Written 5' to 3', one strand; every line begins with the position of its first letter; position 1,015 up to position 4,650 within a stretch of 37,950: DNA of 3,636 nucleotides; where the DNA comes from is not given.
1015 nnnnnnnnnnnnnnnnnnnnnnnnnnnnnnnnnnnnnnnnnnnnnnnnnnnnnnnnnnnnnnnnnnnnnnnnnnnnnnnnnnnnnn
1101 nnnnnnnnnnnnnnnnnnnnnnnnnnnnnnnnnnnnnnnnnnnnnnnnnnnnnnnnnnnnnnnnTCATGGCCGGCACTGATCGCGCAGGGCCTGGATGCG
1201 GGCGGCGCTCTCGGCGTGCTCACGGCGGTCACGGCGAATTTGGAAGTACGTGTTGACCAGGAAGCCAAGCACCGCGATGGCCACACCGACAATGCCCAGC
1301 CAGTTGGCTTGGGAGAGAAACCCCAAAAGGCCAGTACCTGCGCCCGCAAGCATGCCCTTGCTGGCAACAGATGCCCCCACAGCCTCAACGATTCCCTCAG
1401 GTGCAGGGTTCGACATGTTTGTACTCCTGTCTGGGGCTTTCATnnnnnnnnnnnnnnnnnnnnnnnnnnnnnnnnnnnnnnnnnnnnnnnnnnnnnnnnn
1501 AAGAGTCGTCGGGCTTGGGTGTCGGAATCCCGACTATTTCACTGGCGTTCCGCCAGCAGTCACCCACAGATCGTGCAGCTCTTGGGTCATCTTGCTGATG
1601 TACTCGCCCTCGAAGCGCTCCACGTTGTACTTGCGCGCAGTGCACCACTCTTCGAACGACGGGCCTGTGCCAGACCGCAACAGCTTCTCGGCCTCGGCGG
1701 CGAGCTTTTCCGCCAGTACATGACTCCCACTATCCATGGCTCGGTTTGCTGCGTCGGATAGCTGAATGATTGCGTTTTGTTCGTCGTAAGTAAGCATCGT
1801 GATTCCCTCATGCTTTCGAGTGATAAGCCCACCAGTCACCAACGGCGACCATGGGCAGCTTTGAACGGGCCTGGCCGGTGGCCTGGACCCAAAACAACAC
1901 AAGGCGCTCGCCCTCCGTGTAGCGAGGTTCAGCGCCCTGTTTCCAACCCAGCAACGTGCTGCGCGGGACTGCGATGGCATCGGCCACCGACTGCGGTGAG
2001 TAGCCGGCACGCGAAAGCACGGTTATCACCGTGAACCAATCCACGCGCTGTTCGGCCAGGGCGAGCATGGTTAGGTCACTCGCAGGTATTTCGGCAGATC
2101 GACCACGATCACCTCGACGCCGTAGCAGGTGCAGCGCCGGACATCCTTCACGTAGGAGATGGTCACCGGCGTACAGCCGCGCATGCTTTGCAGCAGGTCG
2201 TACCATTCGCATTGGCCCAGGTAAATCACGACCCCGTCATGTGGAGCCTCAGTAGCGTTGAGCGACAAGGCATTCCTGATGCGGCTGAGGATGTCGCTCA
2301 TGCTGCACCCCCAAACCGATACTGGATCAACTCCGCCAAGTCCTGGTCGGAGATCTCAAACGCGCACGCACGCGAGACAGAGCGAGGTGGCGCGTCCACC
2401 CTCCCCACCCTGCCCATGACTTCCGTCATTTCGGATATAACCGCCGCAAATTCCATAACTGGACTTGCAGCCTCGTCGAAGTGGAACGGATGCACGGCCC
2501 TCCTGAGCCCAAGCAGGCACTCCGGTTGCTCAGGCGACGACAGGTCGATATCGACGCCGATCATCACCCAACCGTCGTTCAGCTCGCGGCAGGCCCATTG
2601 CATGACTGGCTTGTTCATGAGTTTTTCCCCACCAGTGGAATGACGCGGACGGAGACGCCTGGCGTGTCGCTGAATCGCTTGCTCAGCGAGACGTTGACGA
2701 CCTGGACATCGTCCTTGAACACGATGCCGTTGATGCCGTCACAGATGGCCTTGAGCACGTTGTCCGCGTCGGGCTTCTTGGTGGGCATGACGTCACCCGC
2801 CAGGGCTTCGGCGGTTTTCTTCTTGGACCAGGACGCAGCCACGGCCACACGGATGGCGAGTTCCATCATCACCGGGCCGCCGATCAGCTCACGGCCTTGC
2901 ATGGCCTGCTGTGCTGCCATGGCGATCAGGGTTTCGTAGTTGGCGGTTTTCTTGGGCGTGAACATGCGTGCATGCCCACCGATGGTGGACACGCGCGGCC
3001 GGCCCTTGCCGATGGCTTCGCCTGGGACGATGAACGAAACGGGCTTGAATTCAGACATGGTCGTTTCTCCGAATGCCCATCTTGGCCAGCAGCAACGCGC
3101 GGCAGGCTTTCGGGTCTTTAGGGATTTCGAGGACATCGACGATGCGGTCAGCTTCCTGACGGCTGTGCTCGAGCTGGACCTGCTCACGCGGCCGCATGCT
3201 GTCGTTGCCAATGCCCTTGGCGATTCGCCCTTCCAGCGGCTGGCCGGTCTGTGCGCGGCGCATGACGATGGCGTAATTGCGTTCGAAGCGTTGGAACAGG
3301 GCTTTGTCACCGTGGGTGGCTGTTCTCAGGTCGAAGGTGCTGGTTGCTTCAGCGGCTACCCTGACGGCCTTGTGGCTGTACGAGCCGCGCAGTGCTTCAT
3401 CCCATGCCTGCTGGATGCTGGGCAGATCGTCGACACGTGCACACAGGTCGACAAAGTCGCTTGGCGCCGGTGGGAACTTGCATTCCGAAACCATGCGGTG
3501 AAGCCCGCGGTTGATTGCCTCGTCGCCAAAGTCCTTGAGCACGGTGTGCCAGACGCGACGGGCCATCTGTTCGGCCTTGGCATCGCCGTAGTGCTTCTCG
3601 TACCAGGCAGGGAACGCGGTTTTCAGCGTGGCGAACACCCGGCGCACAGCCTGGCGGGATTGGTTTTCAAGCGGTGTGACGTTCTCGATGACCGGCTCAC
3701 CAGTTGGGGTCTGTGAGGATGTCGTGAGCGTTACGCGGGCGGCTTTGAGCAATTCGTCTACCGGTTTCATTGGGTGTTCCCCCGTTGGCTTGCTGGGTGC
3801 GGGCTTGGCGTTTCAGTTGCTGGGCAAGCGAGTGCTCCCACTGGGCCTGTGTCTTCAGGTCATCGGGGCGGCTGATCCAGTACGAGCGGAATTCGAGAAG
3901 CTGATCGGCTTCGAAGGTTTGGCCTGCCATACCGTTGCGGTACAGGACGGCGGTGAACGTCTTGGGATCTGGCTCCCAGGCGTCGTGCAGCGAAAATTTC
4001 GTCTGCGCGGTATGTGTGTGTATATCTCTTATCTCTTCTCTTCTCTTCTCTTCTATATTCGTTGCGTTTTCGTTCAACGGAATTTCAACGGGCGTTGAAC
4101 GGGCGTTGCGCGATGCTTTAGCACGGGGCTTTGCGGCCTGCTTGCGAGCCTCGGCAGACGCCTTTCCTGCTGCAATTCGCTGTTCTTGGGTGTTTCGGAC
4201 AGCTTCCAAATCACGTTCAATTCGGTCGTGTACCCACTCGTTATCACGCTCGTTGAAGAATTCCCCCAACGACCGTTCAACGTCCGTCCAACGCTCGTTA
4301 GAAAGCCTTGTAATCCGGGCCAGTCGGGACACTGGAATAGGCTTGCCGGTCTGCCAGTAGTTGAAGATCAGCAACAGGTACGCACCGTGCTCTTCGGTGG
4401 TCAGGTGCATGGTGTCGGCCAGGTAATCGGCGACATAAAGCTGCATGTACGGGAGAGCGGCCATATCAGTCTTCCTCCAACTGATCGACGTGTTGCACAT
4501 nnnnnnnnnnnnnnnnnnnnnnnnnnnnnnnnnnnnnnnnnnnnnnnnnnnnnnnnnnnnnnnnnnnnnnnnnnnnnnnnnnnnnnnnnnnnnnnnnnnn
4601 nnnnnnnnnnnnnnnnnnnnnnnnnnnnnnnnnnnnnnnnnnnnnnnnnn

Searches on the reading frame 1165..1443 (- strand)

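Call 9: search_protein_families(library=phrogs, proteins=[window:1165-1443:-])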
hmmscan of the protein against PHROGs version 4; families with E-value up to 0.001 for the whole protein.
window:1165-1443:- (92 aa): 2 families
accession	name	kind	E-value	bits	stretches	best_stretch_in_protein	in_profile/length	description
phrog_4237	-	lysis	2e-21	76.7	1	18-90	8-88/93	holin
phrog_20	-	lysis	1.5e-09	38.8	1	33-83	42-96/151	holin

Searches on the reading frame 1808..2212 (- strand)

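Call 9: search_protein_families(library=phrogs, proteins=[window:1808-2212:-])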
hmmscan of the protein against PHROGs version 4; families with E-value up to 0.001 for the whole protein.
window:1808-2212:- (134 aa): 2 families
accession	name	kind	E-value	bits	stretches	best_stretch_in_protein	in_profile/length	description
phrog_16553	-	transcription regulation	5.3e-19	69.1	1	52-131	4-83/92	transcriptional repressor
phrog_17493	-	unknown function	3.9e-14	53.8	1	54-120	35-100/139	-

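Call 16: search_protein_families(library=pfam, proteins=[window:1808-2212:-], max_evalue=0.01)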
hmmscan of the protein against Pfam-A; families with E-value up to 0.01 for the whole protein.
window:1808-2212:- (134 aa): 0 families

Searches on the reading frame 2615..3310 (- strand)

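Call 9: search_protein_families(library=phrogs, proteins=[window:2615-3310:-])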
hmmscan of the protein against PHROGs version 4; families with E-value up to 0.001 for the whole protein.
window:2615-3310:- (231 aa): 4 families
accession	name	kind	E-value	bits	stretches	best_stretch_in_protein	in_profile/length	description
phrog_140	-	DNA, RNA and nucleotide metabolism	1.3e-43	150.2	1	80-227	28-169/219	RusA-like Holliday junction resolvase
phrog_3055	-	DNA, RNA and nucleotide metabolism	9.5e-06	26.1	1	125-223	110-208/233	RusA-like Holliday junction resolvase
phrog_24390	-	unknown function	1.5e-05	26.2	1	178-220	10-52/62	-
phrog_34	-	DNA, RNA and nucleotide metabolism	0.00039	21.1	1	176-218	139-184/259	RusA-like Holliday junction resolvase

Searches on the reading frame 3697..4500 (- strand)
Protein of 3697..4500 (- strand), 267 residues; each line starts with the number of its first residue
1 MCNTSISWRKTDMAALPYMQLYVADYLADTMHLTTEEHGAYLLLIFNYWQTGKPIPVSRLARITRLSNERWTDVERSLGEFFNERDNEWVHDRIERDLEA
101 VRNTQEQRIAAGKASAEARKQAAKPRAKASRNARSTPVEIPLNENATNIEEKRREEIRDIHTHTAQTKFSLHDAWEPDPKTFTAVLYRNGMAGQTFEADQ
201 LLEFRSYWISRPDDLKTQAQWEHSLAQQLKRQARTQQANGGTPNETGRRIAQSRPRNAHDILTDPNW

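Call 11: search_protein_families(library=phrogs, proteins=[window:3697-4500:-])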
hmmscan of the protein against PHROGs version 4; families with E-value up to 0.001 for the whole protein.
window:3697-4500:- (267 aa): 11 families
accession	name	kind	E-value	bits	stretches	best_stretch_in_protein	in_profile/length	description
phrog_6451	-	DNA, RNA and nucleotide metabolism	2.3e-49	169.6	1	16-177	1-177/272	primosomal protein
phrog_3992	-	DNA, RNA and nucleotide metabolism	1.3e-43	150.8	2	12-136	1-121/345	primosomal protein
phrog_21472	-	unknown function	5.1e-41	142.2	1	13-155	1-144/299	-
phrog_12767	-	unknown function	2.6e-37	130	1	16-150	1-138/324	-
phrog_9327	-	DNA, RNA and nucleotide metabolism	8.9e-24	85.5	1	14-166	2-153/276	primosomal protein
phrog_13103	-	unknown function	4.2e-23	83.6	1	153-259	176-282/337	-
phrog_4118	-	DNA, RNA and nucleotide metabolism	2e-13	51.5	1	18-157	3-141/315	primosomal protein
phrog_6950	-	unknown function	3.2e-08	34.1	1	18-117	3-106/415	-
phrog_2509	-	DNA, RNA and nucleotide metabolism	6.5e-07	30.2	1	110-242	120-260/277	replication initiation protein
phrog_24353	-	unknown function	7.2e-05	23.3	1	18-65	9-57/294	-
phrog_19415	-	unknown function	0.00064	20.8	0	91-230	57-196/224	-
